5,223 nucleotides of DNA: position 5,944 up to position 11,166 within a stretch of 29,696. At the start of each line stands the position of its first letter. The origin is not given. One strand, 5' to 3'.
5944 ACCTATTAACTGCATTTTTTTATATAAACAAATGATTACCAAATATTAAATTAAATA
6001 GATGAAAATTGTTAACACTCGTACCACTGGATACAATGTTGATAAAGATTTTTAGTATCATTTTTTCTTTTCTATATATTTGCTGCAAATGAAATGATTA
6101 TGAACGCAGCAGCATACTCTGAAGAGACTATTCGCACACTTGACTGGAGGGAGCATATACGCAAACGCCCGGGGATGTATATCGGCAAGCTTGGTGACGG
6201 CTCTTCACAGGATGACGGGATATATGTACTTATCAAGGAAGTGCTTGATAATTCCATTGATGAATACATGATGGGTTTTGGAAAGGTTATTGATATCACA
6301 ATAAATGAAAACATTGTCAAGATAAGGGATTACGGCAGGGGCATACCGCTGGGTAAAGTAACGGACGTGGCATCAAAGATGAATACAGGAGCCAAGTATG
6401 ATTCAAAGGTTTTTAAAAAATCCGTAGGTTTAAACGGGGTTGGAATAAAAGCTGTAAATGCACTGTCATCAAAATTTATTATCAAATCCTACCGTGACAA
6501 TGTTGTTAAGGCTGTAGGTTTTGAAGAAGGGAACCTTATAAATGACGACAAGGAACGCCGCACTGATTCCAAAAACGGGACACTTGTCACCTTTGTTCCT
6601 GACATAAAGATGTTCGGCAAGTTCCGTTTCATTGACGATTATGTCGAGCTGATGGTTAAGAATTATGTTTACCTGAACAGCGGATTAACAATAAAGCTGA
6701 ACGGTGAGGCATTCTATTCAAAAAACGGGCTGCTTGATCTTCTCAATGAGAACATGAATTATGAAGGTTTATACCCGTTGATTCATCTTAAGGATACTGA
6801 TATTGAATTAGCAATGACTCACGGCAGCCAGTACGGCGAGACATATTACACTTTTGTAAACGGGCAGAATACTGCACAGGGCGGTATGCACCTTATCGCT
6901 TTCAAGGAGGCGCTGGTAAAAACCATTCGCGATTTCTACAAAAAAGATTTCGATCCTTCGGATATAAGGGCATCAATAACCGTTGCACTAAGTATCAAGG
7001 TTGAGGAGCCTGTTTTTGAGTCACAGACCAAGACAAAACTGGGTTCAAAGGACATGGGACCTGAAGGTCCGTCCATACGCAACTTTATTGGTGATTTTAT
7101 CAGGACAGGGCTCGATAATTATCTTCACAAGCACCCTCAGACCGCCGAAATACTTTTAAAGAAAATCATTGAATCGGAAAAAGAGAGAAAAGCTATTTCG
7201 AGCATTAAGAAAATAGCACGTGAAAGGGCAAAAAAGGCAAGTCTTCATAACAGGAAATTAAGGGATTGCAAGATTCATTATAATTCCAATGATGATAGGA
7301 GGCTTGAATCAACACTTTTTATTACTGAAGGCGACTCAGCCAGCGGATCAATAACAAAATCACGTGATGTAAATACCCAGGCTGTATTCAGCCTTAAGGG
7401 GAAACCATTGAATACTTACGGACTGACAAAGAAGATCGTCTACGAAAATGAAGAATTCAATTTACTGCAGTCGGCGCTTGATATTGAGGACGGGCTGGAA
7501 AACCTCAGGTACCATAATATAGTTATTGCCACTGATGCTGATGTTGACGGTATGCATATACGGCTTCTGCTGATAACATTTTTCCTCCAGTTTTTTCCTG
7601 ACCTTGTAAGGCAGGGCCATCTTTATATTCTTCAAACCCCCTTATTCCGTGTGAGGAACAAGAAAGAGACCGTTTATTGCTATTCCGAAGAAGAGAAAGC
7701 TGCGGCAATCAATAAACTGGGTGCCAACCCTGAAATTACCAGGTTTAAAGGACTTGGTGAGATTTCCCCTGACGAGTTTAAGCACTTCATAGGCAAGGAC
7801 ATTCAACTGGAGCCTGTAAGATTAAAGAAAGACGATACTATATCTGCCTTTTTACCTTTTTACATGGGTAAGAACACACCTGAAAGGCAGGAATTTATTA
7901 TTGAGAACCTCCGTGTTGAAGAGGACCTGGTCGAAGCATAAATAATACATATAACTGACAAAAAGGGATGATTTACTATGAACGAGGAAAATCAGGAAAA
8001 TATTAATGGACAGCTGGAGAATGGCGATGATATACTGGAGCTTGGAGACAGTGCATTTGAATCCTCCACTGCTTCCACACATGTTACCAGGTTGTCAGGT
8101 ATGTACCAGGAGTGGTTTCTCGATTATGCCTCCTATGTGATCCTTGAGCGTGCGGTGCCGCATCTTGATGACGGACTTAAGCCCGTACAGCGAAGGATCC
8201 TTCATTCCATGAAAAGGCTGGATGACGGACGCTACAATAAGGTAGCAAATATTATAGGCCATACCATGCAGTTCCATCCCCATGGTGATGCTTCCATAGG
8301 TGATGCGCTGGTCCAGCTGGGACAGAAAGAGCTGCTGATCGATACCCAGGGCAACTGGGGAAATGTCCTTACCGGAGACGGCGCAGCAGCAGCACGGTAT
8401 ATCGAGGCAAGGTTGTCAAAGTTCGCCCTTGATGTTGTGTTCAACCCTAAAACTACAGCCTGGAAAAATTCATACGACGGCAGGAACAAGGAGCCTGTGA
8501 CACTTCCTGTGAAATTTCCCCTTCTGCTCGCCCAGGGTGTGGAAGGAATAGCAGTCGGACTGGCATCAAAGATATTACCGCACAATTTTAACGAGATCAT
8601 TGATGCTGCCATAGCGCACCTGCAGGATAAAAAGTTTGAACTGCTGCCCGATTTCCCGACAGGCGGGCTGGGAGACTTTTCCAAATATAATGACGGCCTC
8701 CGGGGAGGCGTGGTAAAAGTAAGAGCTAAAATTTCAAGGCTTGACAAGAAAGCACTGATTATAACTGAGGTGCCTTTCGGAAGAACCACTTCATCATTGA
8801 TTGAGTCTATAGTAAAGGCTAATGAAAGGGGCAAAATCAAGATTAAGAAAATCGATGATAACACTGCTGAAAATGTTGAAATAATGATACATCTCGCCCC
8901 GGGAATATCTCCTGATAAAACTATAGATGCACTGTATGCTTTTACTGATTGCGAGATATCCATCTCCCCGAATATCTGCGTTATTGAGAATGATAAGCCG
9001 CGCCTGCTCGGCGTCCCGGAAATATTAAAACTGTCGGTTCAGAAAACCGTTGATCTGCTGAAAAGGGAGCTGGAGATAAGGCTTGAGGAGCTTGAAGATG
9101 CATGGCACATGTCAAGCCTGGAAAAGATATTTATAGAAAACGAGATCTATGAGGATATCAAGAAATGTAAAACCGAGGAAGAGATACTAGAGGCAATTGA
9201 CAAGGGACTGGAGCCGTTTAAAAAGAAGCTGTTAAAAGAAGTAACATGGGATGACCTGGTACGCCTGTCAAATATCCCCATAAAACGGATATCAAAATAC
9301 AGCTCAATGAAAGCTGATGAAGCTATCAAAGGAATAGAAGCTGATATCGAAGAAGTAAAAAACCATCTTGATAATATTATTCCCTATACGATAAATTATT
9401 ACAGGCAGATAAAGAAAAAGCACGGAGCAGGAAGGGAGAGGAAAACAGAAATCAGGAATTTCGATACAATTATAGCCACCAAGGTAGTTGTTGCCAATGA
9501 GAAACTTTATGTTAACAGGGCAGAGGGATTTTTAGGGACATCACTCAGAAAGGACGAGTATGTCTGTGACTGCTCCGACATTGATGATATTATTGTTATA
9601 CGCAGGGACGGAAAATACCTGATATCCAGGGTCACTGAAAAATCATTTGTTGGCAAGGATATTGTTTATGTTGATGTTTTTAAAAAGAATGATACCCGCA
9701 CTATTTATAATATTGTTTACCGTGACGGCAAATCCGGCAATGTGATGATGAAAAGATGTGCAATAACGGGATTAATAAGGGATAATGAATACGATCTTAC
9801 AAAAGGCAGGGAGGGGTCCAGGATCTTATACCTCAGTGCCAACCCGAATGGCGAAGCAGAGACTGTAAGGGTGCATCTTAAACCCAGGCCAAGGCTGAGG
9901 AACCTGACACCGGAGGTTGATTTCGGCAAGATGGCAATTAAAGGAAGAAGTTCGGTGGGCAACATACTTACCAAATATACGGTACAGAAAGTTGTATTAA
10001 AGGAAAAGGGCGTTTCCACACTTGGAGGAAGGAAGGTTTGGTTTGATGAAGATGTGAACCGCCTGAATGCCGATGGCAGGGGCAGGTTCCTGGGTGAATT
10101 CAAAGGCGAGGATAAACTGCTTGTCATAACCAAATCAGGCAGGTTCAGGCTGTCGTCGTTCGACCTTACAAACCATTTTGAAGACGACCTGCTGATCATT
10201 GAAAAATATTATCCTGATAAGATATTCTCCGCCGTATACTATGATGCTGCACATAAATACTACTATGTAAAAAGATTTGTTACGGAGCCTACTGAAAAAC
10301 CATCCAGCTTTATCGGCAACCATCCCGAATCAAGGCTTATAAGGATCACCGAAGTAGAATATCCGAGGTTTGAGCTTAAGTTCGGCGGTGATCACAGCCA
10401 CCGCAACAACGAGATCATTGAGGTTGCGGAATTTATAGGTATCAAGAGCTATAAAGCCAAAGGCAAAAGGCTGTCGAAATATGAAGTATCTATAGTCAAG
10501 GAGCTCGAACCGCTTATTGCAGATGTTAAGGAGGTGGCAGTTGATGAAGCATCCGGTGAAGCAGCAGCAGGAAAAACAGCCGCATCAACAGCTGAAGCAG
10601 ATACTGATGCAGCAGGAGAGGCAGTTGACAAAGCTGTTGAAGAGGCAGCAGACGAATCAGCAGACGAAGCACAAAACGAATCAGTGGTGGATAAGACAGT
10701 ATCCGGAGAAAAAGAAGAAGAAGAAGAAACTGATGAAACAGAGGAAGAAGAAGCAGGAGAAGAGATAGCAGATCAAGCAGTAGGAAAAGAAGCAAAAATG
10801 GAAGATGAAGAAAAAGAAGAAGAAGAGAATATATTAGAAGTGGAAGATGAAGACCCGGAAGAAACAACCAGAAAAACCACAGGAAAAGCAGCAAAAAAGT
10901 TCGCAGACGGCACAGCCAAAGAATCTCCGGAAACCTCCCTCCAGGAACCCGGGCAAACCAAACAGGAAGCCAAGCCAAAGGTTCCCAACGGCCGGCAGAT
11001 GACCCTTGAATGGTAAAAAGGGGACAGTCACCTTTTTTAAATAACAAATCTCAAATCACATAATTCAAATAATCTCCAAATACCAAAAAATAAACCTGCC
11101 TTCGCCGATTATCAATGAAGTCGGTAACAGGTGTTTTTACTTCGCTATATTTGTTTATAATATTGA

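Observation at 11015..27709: Dispersed asymmetric-core palindrome welded to stop codons, marking out the accessory gene array (cassette-like or REP-like system)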

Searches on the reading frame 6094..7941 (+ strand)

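Call 6: search_protein_families(library=pfam, proteins=[window:6094-7941:+])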
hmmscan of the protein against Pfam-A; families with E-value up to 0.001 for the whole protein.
window:6094-7941:+ (615 aa): 4 families
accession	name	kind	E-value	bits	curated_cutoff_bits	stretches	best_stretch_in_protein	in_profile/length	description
PF00204.31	DNA_gyraseB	-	7.4e-30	104.1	27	1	182-370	4-169/173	DNA gyrase B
PF01751.28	Toprim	-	1.8e-15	57.3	23.1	1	407-513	1-94/96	Toprim domain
PF02518.31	HATPase_c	-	1.4e-07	32.4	26.4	1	41-128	4-87/111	Histidine kinase-, DNA gyrase B-, and HSP90-like ATPase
PF00986.26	DNA_gyraseB_C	-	2.3e-05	24.9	29.8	1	545-602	3-62/63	DNA gyrase B subunit, carboxyl terminus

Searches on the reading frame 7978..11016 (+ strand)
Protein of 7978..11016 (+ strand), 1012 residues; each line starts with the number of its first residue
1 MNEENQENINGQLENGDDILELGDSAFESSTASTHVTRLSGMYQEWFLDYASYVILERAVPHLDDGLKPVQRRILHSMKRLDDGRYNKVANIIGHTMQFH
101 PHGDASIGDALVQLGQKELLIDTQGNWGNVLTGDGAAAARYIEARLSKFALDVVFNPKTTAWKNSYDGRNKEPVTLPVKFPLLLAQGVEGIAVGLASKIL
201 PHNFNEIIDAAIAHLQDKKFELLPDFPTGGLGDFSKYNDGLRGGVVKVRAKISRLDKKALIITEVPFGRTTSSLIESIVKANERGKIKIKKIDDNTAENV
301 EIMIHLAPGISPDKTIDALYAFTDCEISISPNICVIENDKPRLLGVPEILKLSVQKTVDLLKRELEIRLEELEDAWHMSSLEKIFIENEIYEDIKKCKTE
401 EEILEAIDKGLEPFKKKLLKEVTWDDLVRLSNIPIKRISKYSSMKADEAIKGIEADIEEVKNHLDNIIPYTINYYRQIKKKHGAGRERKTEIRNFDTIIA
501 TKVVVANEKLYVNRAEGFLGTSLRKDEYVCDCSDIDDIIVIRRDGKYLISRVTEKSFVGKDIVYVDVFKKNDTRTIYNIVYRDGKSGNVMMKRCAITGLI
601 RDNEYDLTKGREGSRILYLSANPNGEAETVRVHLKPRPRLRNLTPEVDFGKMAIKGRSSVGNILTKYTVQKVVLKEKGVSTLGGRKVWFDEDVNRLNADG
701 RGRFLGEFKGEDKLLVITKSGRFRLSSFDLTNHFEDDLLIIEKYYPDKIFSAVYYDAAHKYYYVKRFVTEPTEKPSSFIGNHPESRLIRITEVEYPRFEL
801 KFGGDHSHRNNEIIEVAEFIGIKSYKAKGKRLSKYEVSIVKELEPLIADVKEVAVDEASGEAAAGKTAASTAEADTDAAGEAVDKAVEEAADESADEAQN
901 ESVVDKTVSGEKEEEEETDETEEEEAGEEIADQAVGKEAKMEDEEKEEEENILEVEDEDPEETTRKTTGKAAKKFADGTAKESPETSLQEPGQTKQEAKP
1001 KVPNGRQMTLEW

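Call 6: search_protein_families(library=pfam, proteins=[window:7978-11016:+])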
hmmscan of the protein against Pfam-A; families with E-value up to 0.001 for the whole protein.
window:7978-11016:+ (1012 aa): 1 family
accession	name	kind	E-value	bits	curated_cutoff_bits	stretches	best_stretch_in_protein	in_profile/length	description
PF00521.26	DNA_topoisoIV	-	6.2e-109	365.2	31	1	58-466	1-419/432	DNA gyrase/topoisomerase IV, subunit A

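Call 10: find_encoding_contigs(protein=window:7978-11013:+, flank=10000, max_places=10)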
Protein window:7978-11013:+ (1012 aa): no gene with exactly this product is on record in the collection.

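Call 31: find_homologous_proteins(query=window:7978-11013:+, max_evalue=1e-50)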
Query window:7978-11013:+ (1012 aa): 8000 proteins with E <= 1e-50 among 8000 candidates; the best 120 are listed.
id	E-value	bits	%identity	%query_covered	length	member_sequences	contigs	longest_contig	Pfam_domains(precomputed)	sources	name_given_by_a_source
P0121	0.0e+0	2253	100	100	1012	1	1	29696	PF00521.27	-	-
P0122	0.0e+0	1784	80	100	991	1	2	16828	PF00521.27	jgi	jgi:topoisomerase-4 subunit A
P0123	0.0e+0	1722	88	84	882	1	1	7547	PF00521.27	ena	-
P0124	0.0e+0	1717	88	84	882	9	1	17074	PF00521.27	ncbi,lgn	-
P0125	0.0e+0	1608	83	84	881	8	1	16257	PF00521.27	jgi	jgi:topoisomerase-4 subunit A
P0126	0.0e+0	1608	82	84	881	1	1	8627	PF00521.27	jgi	jgi:topoisomerase-4 subunit A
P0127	0.0e+0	1599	83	82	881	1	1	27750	PF00521.27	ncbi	-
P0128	0.0e+0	1598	81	84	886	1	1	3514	PF00521.27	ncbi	-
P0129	0.0e+0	1598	82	84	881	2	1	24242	PF00521.27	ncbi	-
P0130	0.0e+0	1597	82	82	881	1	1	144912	PF00521.27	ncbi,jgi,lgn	-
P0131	0.0e+0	1596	81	84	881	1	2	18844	PF00521.27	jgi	jgi:topoisomerase-4 subunit A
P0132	0.0e+0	1595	82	82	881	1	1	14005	PF00521.27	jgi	jgi:topoisomerase-4 subunit A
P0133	0.0e+0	1593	82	82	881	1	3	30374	PF00521.27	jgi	jgi:topoisomerase-4 subunit A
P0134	0.0e+0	1592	82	84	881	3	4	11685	PF00521.27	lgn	-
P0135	0.0e+0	1579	82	82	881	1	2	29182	PF00521.27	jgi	jgi:topoisomerase-4 subunit A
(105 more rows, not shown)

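Call 32: find_encoding_contigs(protein=P0124, flank=10000, max_places=3)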
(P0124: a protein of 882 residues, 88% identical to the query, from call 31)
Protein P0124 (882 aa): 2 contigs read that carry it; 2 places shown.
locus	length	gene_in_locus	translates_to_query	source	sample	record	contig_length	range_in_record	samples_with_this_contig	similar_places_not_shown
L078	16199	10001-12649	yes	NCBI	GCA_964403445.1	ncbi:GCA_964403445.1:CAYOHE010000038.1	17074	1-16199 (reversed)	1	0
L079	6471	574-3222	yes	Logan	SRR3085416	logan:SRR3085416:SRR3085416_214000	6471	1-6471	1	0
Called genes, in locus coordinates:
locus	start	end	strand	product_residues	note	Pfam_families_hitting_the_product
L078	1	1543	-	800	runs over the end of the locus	PF13620:CarboxypepD_reg, PF13715:CarbopepD_reg_2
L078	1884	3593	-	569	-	PF01368:DHH, PF02272:DHHA1, PF17768:RecJ_OB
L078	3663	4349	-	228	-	PF21948:LplA-B_cat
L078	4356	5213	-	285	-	PF16881:LIAS_N (weak), PF04055:Radical_SAM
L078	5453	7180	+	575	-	PF01336:tRNA_anti-codon, PF00152:tRNA-synt_2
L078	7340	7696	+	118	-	PF07681:DoxX (weak)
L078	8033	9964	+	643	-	PF02518:HATPase_c, PF00204:DNA_gyraseB, PF01751:Toprim, PF00986:DNA_gyraseB_C (weak)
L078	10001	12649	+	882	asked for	PF00521:DNA_topoisoIV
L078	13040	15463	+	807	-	PF13620:CarboxypepD_reg, PF13715:CarbopepD_reg_2, PF17802:SpaA (faint), PF22904:NOMO1-like_2nd (weak), PF00593:TonB_dep_Rec_b-barrel, PF14905:OMP_b-brl_3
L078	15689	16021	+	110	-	PF04074:DUF386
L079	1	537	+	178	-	?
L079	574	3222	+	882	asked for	PF00521:DNA_topoisoIV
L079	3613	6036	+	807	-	PF13620:CarboxypepD_reg, PF13715:CarbopepD_reg_2, PF17802:SpaA (faint), PF22904:NOMO1-like_2nd (weak), PF00593:TonB_dep_Rec_b-barrel, PF14905:OMP_b-brl_3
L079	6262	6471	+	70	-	?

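Call 33: find_encoding_contigs(protein=P0122, flank=10000, max_places=3)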
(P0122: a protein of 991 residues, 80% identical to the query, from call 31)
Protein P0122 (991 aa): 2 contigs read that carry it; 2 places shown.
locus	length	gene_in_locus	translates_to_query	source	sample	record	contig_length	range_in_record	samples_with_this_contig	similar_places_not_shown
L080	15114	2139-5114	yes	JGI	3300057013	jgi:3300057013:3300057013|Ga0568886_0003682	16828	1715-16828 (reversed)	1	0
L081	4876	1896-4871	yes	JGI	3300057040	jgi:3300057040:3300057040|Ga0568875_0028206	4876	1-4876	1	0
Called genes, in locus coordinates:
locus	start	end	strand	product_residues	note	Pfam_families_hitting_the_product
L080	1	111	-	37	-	?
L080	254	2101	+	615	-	PF02518:HATPase_c, PF00204:DNA_gyraseB, PF01751:Toprim, PF00986:DNA_gyraseB_C (faint)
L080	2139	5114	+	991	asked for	PF00521:DNA_topoisoIV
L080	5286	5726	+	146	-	PF22827:GldL_N (faint)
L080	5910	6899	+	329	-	-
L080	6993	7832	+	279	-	-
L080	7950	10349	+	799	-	PF13620:CarboxypepD_reg, PF13715:CarbopepD_reg_2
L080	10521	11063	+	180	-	PF01814:Hemerythrin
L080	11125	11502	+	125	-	PF01292:Ni_hydr_CYTB (faint)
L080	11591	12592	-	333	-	-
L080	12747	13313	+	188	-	PF04229:GrpB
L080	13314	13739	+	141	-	PF12675:DUF3795 (weak)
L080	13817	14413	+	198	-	PF00857:Isochorismatase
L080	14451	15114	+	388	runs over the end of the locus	PF01306:LacY_symp, PF07690:MFS_1, PF12832:MFS_1_like, PF07690:MFS_1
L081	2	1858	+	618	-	?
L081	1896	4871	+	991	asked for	PF00521:DNA_topoisoIV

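Call 34: find_encoding_contigs(protein=P0130, flank=10000, max_places=2)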
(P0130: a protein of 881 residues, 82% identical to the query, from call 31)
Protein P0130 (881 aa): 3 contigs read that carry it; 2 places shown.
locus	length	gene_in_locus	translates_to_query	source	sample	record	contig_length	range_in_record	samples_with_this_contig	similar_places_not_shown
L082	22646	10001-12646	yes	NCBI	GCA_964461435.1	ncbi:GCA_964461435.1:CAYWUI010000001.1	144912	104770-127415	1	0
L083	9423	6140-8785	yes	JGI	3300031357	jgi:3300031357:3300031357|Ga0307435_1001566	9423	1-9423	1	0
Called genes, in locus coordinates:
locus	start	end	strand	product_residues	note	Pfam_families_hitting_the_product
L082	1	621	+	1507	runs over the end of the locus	PF00310:GATase_2, PF04898:Glu_syn_central, PF01645:Glu_synthase, PF01493:GXGXG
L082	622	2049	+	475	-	PF14691:Fer4_20, PF00070:Pyr_redox (faint), PF01266:DAO (faint), PF01494:FAD_binding_3 (faint), PF07992:Pyr_redox_2, PF12831:FAD_oxidored (weak), PF13450:NAD_binding_8, PF07992:Pyr_redox_2, +3 more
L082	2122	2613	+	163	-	PF11969:DcpS_C, PF01230:HIT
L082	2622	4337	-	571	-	PF01368:DHH, PF02272:DHHA1, PF17768:RecJ_OB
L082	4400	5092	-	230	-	PF21948:LplA-B_cat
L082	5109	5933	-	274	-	PF04055:Radical_SAM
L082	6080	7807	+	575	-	PF01336:tRNA_anti-codon, PF00152:tRNA-synt_2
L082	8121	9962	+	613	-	PF02518:HATPase_c (weak), PF00204:DNA_gyraseB, PF01751:Toprim, PF00986:DNA_gyraseB_C (weak)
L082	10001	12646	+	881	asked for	PF00521:DNA_topoisoIV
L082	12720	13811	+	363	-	-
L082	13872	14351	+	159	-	-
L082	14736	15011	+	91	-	PF18962:Por_Secre_tail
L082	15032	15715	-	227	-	PF00293:NUDIX, PF19368:WHD_AraR, PF21906:WHD_NrtR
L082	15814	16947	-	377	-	PF01263:Aldose_epim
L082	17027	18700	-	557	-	PF00370:FGGY_N, PF02782:FGGY_C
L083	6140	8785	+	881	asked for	PF00521:DNA_topoisoIV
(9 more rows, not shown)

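Call 70: find_encoding_contigs(protein=P0125, flank=10000, max_places=2)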
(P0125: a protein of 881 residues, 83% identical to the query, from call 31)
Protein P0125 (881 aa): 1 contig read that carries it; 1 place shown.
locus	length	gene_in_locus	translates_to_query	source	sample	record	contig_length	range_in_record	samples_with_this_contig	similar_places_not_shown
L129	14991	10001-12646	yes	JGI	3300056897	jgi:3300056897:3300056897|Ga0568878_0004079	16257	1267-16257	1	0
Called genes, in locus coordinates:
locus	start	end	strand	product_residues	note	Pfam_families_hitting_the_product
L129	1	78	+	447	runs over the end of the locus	?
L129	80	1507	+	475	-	PF14691:Fer4_20, PF01946:Thi4 (faint), PF00890:FAD_binding_2 (weak), PF01266:DAO (weak), PF01494:FAD_binding_3 (weak), PF07992:Pyr_redox_2, PF12831:FAD_oxidored (weak), PF13450:NAD_binding_8, +5 more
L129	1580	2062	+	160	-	PF04677:CwfJ_C_1 (weak), PF11969:DcpS_C, PF01230:HIT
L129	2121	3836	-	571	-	PF01368:DHH, PF02272:DHHA1, PF17768:RecJ_OB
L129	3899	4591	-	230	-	PF21948:LplA-B_cat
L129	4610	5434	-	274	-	PF04055:Radical_SAM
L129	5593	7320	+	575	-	PF01336:tRNA_anti-codon, PF00152:tRNA-synt_2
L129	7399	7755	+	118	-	PF07681:DoxX (weak)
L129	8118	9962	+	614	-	PF02518:HATPase_c (weak), PF00204:DNA_gyraseB, PF01751:Toprim, PF00986:DNA_gyraseB_C (weak)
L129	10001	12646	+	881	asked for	PF00521:DNA_topoisoIV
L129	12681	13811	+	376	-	-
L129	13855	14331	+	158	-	-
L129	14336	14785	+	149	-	PF04074:DUF386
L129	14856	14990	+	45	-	?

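Call 71: find_encoding_contigs(protein=P0127, flank=10000, max_places=2)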
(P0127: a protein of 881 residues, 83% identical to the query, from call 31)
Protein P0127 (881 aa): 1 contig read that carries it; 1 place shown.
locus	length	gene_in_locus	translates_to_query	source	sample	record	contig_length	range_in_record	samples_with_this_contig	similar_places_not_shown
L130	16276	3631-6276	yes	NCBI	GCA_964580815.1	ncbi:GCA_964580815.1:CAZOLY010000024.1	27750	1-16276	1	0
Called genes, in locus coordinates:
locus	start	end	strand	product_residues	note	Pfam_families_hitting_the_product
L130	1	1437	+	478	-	?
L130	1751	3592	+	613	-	PF02518:HATPase_c (weak), PF00204:DNA_gyraseB, PF01751:Toprim, PF00986:DNA_gyraseB_C (weak)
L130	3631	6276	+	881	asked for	PF00521:DNA_topoisoIV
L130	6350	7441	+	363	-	-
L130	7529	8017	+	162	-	-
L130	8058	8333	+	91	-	PF18962:Por_Secre_tail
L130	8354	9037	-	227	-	PF00293:NUDIX, PF19368:WHD_AraR, PF21906:WHD_NrtR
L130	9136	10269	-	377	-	PF01263:Aldose_epim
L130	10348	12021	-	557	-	PF00370:FGGY_N, PF02782:FGGY_C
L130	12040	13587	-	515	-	PF22848:ASD1_dom, PF06964:Alpha-L-AF_C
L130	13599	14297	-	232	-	PF00596:Aldolase_II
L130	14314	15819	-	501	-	PF02610:AraA_N, PF24856:AraA_central, PF11762:Arabinose_Iso_C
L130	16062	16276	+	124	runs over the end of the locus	PF17319:DUF5362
